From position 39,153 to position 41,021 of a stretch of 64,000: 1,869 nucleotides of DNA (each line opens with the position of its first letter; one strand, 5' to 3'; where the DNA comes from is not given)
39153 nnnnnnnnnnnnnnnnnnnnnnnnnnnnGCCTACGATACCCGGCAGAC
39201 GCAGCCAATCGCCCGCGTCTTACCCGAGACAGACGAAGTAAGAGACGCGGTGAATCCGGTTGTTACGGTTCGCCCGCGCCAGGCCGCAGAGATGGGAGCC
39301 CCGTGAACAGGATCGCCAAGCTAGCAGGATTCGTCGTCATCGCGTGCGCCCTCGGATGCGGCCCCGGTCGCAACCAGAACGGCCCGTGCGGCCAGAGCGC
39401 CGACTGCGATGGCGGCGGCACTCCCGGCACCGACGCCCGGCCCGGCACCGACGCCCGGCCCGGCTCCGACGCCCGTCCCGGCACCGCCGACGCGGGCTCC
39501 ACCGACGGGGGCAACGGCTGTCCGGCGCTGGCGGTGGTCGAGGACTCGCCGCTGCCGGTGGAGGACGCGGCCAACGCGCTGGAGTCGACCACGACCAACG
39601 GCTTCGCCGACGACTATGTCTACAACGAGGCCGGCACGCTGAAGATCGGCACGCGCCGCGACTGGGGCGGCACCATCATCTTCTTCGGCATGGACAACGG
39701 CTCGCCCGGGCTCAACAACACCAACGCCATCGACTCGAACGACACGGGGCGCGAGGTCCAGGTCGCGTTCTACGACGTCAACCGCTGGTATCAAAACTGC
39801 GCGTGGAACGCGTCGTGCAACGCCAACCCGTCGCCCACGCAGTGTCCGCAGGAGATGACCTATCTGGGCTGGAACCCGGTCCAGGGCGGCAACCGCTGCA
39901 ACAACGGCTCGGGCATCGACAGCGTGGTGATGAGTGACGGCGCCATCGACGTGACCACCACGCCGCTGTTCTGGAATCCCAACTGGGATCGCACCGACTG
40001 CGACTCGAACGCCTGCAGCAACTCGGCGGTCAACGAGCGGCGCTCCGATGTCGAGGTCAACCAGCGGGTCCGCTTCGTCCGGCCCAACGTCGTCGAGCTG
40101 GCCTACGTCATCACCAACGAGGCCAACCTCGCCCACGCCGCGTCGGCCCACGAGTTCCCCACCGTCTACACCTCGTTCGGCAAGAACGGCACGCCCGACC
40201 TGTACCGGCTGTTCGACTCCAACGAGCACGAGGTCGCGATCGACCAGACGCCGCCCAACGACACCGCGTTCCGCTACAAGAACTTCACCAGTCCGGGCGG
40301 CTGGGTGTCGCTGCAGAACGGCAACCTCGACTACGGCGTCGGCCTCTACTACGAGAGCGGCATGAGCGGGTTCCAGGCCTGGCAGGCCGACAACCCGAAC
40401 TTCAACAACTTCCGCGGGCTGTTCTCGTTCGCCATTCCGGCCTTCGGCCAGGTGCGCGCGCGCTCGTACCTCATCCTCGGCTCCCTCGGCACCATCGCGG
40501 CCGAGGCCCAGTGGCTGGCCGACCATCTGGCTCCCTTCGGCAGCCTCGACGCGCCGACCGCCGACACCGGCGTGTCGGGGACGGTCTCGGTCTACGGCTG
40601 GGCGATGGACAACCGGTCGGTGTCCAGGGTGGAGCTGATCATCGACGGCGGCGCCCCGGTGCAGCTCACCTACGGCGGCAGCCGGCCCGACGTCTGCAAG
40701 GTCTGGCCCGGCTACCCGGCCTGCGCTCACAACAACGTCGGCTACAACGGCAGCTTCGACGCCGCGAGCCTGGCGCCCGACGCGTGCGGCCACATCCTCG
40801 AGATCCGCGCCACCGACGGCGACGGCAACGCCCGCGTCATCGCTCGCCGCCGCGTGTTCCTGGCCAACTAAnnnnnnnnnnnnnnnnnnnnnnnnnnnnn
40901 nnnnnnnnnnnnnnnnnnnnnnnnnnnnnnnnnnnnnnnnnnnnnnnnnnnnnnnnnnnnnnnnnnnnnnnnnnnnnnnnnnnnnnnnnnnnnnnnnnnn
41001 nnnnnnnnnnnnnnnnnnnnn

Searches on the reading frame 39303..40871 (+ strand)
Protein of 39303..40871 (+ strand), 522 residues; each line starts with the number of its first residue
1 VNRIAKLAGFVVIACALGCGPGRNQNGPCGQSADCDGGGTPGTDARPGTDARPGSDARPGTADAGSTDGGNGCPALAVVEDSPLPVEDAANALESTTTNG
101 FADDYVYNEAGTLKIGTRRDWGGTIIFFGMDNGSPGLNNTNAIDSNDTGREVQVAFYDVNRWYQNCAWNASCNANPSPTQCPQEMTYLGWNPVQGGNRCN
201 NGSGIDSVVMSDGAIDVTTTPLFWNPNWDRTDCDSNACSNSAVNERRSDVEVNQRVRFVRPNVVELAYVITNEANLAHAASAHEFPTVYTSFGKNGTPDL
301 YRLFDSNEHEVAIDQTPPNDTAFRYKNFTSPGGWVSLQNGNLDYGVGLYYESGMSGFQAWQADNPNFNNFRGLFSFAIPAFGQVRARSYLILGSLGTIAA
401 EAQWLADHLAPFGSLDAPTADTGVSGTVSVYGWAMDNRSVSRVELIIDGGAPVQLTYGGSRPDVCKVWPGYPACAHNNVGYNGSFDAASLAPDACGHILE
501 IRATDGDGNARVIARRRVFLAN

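Call 30: search_protein_families(library=pfam, proteins=[window:39303-40871:+], max_evalue=0.001)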
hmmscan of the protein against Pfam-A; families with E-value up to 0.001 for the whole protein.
window:39303-40871:+ (522 aa): 1 family
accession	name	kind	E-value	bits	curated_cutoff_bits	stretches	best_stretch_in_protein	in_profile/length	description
PF17957.7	Big_7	-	6.7e-06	27.1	24.1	1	411-451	1-43/70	Bacterial Ig domain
